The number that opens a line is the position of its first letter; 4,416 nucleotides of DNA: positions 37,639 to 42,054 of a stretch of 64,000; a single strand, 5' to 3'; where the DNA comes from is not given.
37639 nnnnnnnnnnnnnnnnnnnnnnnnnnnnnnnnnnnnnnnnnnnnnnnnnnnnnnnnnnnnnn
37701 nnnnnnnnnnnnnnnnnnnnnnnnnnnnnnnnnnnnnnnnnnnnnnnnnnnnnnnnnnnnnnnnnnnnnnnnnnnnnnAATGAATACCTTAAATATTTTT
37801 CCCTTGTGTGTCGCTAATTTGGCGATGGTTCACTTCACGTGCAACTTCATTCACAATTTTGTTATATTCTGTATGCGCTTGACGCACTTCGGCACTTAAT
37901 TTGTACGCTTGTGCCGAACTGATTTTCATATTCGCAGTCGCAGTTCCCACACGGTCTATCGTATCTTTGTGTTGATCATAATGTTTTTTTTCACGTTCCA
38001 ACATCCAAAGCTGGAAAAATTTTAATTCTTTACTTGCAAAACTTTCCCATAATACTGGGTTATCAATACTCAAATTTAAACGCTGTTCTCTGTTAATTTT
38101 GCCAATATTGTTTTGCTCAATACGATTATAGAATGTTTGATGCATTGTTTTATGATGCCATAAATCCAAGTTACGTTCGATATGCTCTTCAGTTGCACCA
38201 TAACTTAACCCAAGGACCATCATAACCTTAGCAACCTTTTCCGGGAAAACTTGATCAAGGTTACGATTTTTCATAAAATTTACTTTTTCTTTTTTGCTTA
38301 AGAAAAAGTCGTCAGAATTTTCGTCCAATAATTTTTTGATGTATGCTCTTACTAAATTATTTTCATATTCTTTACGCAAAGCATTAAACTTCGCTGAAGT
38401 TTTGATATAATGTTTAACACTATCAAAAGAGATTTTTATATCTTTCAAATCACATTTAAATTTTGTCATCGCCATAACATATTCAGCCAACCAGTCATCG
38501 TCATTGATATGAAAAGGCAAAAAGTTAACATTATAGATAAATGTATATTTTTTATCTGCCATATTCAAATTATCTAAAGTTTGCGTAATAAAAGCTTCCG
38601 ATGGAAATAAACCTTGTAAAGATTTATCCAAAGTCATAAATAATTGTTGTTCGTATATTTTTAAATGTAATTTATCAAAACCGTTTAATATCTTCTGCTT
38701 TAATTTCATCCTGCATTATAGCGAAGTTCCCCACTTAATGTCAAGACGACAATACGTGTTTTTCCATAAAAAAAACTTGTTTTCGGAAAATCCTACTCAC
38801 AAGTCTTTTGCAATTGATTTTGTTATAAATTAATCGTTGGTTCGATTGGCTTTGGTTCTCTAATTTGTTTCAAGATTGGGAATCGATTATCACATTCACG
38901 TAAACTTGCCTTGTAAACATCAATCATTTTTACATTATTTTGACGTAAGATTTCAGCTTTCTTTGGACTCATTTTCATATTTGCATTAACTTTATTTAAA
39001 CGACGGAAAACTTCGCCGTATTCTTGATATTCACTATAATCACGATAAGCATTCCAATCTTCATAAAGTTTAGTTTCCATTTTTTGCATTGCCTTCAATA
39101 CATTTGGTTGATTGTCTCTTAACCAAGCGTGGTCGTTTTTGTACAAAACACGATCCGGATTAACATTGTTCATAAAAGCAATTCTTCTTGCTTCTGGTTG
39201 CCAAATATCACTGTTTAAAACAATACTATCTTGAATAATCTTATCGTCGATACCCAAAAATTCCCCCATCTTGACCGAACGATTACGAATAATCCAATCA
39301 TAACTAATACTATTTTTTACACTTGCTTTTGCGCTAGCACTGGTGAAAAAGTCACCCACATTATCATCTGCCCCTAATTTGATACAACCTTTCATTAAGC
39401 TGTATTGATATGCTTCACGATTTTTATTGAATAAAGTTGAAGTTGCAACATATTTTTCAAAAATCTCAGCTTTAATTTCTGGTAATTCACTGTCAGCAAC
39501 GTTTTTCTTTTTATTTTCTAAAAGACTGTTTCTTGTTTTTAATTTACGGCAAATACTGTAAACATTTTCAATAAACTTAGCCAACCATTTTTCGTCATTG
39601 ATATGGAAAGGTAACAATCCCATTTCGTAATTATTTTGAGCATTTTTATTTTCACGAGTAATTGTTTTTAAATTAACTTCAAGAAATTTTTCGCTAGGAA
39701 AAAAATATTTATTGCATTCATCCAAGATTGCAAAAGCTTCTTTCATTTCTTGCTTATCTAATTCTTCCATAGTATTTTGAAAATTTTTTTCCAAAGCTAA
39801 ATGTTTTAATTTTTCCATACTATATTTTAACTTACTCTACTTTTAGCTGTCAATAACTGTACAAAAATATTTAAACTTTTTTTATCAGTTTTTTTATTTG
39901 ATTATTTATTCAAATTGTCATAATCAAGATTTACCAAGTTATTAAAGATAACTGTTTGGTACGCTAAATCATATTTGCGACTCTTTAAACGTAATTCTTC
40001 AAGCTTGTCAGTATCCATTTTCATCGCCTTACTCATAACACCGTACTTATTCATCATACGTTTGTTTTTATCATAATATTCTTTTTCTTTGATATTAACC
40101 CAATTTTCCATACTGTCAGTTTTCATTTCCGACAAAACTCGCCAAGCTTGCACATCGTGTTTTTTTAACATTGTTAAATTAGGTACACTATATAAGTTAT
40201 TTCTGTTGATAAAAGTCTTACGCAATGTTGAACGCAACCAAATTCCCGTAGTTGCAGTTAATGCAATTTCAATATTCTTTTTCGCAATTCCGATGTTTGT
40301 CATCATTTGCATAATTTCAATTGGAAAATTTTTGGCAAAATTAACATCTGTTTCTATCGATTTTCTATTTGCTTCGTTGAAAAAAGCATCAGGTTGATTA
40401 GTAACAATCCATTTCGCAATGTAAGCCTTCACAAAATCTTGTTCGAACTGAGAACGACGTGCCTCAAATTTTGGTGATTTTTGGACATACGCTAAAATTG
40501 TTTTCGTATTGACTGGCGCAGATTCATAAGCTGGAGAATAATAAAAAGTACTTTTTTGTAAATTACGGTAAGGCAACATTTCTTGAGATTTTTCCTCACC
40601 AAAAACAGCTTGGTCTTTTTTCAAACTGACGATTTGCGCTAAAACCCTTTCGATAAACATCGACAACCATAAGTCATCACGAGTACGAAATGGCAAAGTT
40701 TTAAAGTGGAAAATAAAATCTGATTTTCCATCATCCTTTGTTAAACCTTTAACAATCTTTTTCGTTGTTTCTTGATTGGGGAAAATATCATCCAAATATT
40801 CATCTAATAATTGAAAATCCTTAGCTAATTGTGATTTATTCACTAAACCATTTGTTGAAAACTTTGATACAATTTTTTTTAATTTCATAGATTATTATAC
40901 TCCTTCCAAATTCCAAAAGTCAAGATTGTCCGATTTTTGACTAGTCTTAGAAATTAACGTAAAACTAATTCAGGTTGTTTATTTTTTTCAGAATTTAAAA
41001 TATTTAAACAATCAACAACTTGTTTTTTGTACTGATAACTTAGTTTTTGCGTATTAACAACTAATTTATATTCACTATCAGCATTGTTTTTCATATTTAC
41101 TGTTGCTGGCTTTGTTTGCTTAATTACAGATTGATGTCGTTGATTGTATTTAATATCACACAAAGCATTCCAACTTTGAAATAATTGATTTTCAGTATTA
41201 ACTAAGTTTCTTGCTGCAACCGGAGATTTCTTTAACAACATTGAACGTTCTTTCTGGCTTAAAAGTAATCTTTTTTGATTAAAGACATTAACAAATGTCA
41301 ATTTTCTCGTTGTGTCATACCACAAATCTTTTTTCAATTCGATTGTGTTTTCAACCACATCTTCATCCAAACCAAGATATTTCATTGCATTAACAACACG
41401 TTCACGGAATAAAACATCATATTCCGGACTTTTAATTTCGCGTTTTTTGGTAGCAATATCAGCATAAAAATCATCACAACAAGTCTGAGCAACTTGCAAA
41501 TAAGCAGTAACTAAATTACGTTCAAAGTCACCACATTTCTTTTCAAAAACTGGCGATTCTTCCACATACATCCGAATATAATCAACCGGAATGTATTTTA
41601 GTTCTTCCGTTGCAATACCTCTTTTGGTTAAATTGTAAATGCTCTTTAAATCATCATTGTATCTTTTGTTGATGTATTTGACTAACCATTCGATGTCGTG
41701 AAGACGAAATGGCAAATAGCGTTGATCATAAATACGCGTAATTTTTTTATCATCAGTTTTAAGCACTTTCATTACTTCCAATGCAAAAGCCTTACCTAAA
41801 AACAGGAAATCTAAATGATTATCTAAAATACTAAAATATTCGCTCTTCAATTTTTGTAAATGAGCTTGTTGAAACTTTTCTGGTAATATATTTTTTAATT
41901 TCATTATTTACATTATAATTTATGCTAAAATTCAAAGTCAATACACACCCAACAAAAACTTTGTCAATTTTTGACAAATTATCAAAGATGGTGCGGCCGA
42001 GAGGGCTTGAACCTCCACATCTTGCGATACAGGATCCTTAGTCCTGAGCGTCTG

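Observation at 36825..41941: Tandem array of five diverged paralogs of an unrecognised cytoplasmic protein family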

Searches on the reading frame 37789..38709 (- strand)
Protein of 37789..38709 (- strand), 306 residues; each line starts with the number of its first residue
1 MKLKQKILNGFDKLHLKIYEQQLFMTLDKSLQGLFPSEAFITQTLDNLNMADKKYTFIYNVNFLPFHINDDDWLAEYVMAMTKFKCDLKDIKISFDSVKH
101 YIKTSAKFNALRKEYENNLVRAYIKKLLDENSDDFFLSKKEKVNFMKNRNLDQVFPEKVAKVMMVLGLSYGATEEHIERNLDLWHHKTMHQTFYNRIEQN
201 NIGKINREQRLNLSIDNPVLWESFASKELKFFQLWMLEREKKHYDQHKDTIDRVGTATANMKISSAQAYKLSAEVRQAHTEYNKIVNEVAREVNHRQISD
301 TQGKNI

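Call 5: search_protein_families(library=pfam, proteins=[window:37789-38709:-], max_evalue=1)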
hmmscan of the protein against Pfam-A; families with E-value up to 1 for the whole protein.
window:37789-38709:- (306 aa): 5 families
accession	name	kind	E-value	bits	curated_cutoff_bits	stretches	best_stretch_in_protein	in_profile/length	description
PF20279.3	CTD12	-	0.032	15.1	25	1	64-148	3-83/144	C-terminal domain 12 of the ABC-three component (ABC-3C) systems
PF10056.14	DUF2293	-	0.16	12.5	25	1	252-297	27-72/85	Uncharacterized conserved protein (DUF2293)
PF21503.2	Sas-6_helical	-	0.23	12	27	0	261-273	9-21/37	Centriolar protein SAS, helical domain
PF25088.1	GPKOW_C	-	0.24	12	65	0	131-180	28-78/107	GPKOW C-terminal domain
PF00081.27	Sod_Fe_N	-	0.61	11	27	1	166-200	7-41/82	Iron/manganese superoxide dismutases, alpha-hairpin domain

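Call 6: search_protein_families(library=ncbifam, proteins=[window:37789-38709:-], max_evalue=1)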
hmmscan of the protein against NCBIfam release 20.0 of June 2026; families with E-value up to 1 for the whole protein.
window:37789-38709:- (306 aa): 1 family
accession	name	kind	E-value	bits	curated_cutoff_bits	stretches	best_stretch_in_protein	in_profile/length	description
NF041312.1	Superox_dis_Halo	equivalog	0.0085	16.1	300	1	166-200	5-39/196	superoxide dismutase [Mn]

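Call 8: search_protein_families(library=phrogs, proteins=[window:37789-38709:-], max_evalue=1)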
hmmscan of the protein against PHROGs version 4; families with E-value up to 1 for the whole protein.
window:37789-38709:- (306 aa): 0 families

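Call 9: search_protein_families(library=padloc, proteins=[window:37789-38709:-], max_evalue=1)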
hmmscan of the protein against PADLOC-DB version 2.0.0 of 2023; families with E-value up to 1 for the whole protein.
window:37789-38709:- (306 aa): 0 families

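Call 47: find_related_loci(query=A5, collection=metagenome_contigs, flank=10000)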
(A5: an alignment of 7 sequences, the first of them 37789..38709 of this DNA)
Query A5 (306 aa) in metagenome_contigs; peptide patterns used: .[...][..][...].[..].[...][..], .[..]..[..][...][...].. (x = any residue, [..] = any of these).
600 stretches matched a pattern, but none encodes a relative of the query by tblastn (E <= 1e-3).

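Call 48: find_related_loci(query=A5, collection=viral_contigs, flank=10000)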
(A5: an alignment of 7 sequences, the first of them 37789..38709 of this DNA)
Query A5 (306 aa) in viral_contigs; peptide patterns used: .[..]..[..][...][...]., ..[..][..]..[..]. (x = any residue, [..] = any of these).
183 stretches matched a pattern, but none encodes a relative of the query by tblastn (E <= 1e-3).

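Call 75: predict_structure(alignment_id=A7)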
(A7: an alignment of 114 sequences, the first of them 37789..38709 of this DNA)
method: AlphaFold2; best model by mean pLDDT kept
length: 306 residues; sequences in the alignment: 114
mean_pLDDT: 94.8   pTM: 0.89
mean pLDDT of the five models: 94.8, 93.6, 93.5, 93.5, 93.3
residues with pLDDT >= 90: 270; 70-90: 33; 50-70: 3; < 50: 0
segments of 3 or more residues with pLDDT < 50: none
pLDDT, mean of each block of 10 residues (from residue 1): 76 84 94 95 97 95 97 97 87 95 97 98 98 97 98 98 98 98 98 95 87 97 98 98 98 98 98 98 97 93 77
secondary structure, 60 per line:
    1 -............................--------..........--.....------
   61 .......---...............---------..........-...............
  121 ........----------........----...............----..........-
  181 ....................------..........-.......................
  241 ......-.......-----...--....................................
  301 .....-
elements in order: H2-29 H38-47 H50-54 H61-67 H71-85 H95-104 H106-128 H139-146 H151-165 H170-179 H181-200 H207-216 H218-246 H248-254 H265-305
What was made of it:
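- Long N- and C-terminal helices (residues 2-29 and 265-305) could mediate association (call 75). The AlphaFold model reaches pLDDT 94.8 (call 75).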

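Call 77: fold_search(model_id=the predicted structure, library=pdb)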
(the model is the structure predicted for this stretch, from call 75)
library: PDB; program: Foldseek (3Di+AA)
matches with E <= 10: 104; with E <= 0.001: 0
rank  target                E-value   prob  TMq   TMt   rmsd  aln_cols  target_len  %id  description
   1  6vfk_B                1.4e+00  0.06  0.13  0.14  20.8       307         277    9  De novo designed tetrahedral nanoparticle T33_dn10 displaying 4 copies of BG505-SOSIP trimer on the surface (released 2020-07-22)
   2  8vp5_A                1.4e+00  0.09  0.16  0.08  25.7       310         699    9  Cryo-EM structure of the ABC transporter PCAT1 bound with ADP and Substrate (released 2024-10-30)
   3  9azl_A                1.5e+00  0.05  0.12  0.06  26.7       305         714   10  Cryo-EM structure of the ABC transporter PCAT1 bound with MgADP class1 (released 2024-10-30)
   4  8voz_A                2.0e+00  0.10  0.18  0.11  23.8       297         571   10  Cryo-EM structure of the ABC transporter PCAT1 cysteine-free core bound with MgADP and substrate (released 2024-10-30)
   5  6bpl_B                2.0e+00  0.06  0.13  0.09  24.6       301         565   10  E. coli MsbA in complex with LPS and inhibitor G907 (released 2018-05-02)
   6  8chb_A                2.0e+00  0.12  0.21  0.12  26.4       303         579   12  Inward-facing conformation of the ABC transporter BmrA C436S/A582C cross-linked mutant (released 2023-12-20)
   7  7akw_A                2.0e+00  0.06  0.14  0.17  21.8       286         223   11  Crystal structure of the viral rhodopsins chimera O1O2 (released 2020-11-25)
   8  8vow_A                2.4e+00  0.05  0.14  0.09  24.4       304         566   10  Cryo-EM structure of the ABC transporter PCAT1 cysteine-free core bound with MgATP and Vi (released 2024-10-30)
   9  4q4j_B                2.6e+00  0.08  0.17  0.10  24.5       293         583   11  Structure of crosslinked TM287/288_S498C_S520C mutant (released 2014-07-16)
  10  8vp6_B                2.7e+00  0.06  0.16  0.08  25.8       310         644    9  Cryo-EM structure of the ABC transporter PCAT1 bound with Mg_class_2 (released 2024-10-30)
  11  3qf4_B                2.8e+00  0.08  0.17  0.10  25.4       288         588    9  Crystal structure of a heterodimeric ABC transporter in its inward-facing conformation (released 2012-03-28)
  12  4amj_B                2.8e+00  0.05  0.16  0.16  23.0       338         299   12  Turkey beta1 adrenergic receptor with stabilising mutations and bound biased agonist carvedilol (released 2012-05-23)
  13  9y6s_9Q               3.1e+00  0.04  0.12  0.02  38.3       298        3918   15  96-nm repeat of the Leishmania tarentolae doublet microtubule (released 2025-12-17)
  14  4q4j_A                3.1e+00  0.02  0.11  0.08  27.5       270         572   11  Structure of crosslinked TM287/288_S498C_S520C mutant (released 2014-07-16)
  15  8dmo_A                3.2e+00  0.03  0.13  0.09  26.1       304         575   10  Structure of open, inward-facing MsbA from E. coli (released 2022-12-14)
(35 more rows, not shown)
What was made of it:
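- On Solved protein folds (PDB) and predicted viral folds (BFVD): P2 model (pLDDT 94.8, pTM 0.89): best PDB E 1.4, query-normalised TM <= 0.21 (call 77).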

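Call 80: search_dna_similar(query=window:37789-38709:-, collection=phages, mode=protein, max_evalue=0.01, max_rows=10)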
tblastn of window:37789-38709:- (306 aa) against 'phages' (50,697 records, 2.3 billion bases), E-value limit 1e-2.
No match.

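Call 81: search_dna_similar(query=window:37789-38709:-, collection=plasmids, mode=protein, max_evalue=0.01, max_rows=10)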
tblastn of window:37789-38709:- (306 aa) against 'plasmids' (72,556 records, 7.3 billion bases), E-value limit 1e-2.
No match.
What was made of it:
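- On Phage or plasmid protein families: tblastn of P2 against phages and plasmids gave no match (calls 80 and 81).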

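Call 86: list_cluster_members(proteins=[window:37789-38709:-, window:36825-37778:-, P0134, P0020, P0155, P0140])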
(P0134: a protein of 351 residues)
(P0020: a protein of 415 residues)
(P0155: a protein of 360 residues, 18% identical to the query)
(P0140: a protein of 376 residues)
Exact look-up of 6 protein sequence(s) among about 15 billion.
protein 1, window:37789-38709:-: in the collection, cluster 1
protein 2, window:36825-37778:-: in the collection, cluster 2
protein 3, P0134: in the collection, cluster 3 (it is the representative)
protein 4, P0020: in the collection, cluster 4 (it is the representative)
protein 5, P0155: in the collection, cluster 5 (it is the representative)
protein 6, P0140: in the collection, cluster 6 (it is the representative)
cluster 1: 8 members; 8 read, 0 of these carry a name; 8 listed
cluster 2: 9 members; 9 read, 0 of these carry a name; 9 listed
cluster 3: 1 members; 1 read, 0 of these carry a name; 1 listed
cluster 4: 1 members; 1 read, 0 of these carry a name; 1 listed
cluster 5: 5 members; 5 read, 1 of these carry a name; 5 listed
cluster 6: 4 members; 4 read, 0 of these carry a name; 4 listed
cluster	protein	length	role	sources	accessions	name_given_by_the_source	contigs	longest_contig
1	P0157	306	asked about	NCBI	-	-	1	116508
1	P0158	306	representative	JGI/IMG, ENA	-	-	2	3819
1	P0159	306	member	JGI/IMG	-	-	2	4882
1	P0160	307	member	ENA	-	-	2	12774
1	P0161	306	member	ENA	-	-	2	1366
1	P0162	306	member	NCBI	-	-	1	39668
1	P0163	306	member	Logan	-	-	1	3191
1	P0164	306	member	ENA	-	-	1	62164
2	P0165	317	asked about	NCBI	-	-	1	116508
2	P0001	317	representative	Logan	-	-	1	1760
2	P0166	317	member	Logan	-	-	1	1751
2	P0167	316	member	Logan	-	-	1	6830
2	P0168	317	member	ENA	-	-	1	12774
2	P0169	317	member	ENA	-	-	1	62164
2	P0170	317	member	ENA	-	-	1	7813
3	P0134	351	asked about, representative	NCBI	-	-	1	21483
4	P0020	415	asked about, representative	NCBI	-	-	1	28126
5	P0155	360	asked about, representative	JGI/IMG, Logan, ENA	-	-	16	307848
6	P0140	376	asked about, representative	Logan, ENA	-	-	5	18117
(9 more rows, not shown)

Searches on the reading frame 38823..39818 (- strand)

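Call 5: search_protein_families(library=pfam, proteins=[window:38823-39818:-], max_evalue=1)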
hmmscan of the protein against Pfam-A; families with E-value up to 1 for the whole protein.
window:38823-39818:- (331 aa): 2 families
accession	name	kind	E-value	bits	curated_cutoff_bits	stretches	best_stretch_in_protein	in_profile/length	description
PF05707.18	Zot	-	0.04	13.8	20.3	1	10-74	62-129/197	Zonular occludens toxin (Zot)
PF07979.17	Intimin_C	-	0.37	11.7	27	1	222-302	11-91/101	Intimin C-type lectin domain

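Call 6: search_protein_families(library=ncbifam, proteins=[window:38823-39818:-], max_evalue=1)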
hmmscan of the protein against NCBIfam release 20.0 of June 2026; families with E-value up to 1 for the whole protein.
window:38823-39818:- (331 aa): 2 families
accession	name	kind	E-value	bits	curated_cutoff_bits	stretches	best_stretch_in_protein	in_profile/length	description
NF033854.1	esterase_BioV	equivalog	0.011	15.6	150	1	128-200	71-147/167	pimelyl-ACP methyl ester esterase BioV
NF010673.0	PRK14070.1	equivalog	0.094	12.8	119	1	286-305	40-59/75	exodeoxyribonuclease VII small subunit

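Call 8: search_protein_families(library=phrogs, proteins=[window:38823-39818:-], max_evalue=1)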
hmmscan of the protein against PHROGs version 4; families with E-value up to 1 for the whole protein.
window:38823-39818:- (331 aa): 0 families

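Call 9: search_protein_families(library=padloc, proteins=[window:38823-39818:-], max_evalue=1)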
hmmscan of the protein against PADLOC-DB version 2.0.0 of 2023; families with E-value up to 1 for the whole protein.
window:38823-39818:- (331 aa): 0 families

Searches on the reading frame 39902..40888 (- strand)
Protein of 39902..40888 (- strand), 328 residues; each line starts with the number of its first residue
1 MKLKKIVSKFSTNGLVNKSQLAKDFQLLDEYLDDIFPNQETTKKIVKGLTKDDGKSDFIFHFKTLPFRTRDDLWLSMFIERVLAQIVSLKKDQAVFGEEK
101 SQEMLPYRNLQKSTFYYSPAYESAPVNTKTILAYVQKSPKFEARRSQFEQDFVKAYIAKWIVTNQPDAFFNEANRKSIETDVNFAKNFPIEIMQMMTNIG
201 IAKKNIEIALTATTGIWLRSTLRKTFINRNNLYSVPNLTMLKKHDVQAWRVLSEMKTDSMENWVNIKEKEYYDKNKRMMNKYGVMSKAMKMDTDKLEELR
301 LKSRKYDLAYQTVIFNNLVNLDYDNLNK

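Call 5: search_protein_families(library=pfam, proteins=[window:39902-40888:-], max_evalue=1)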
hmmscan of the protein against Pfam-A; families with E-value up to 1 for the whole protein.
window:39902-40888:- (328 aa): 0 families

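Call 6: search_protein_families(library=ncbifam, proteins=[window:39902-40888:-], max_evalue=1)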
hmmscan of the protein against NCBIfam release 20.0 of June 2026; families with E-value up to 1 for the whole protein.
window:39902-40888:- (328 aa): 1 family
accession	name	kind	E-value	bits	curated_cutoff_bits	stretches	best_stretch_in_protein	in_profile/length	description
NF003140.0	PRK04053.1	equivalog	0.026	14.6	159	1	203-280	23-98/157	30S ribosomal protein S13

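Call 8: search_protein_families(library=phrogs, proteins=[window:39902-40888:-], max_evalue=1)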
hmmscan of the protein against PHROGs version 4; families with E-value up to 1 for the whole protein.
window:39902-40888:- (328 aa): 2 families
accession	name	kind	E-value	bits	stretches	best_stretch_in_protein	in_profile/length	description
phrog_65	-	connector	0.076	13.7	1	149-193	60-107/159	tail terminator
phrog_1541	-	unknown function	0.22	12.6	1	175-209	2-36/74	-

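Call 9: search_protein_families(library=padloc, proteins=[window:39902-40888:-], max_evalue=1)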
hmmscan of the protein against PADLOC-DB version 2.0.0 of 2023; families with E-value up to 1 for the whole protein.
window:39902-40888:- (328 aa): 0 families

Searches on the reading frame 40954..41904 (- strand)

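Call 5: search_protein_families(library=pfam, proteins=[window:40954-41904:-], max_evalue=1)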
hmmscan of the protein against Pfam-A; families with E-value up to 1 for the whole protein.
window:40954-41904:- (316 aa): 2 families
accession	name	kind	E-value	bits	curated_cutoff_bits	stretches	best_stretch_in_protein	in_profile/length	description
PF17922.6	TetR_C_17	-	0.08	13.7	26.1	1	76-113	39-77/100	Tetracyclin repressor-like, C-terminal domain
PF00686.25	CBM_20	-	0.13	12.5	23.3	1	244-294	29-79/97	Starch binding domain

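Call 6: search_protein_families(library=ncbifam, proteins=[window:40954-41904:-], max_evalue=1)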
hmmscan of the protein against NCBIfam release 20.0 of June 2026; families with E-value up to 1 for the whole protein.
window:40954-41904:- (316 aa): 0 families

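Call 8: search_protein_families(library=phrogs, proteins=[window:40954-41904:-], max_evalue=1)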
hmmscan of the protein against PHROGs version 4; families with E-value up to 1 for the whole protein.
window:40954-41904:- (316 aa): 0 families

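Call 9: search_protein_families(library=padloc, proteins=[window:40954-41904:-], max_evalue=1)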
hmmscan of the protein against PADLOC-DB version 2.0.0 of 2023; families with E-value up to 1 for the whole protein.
window:40954-41904:- (316 aa): 0 families
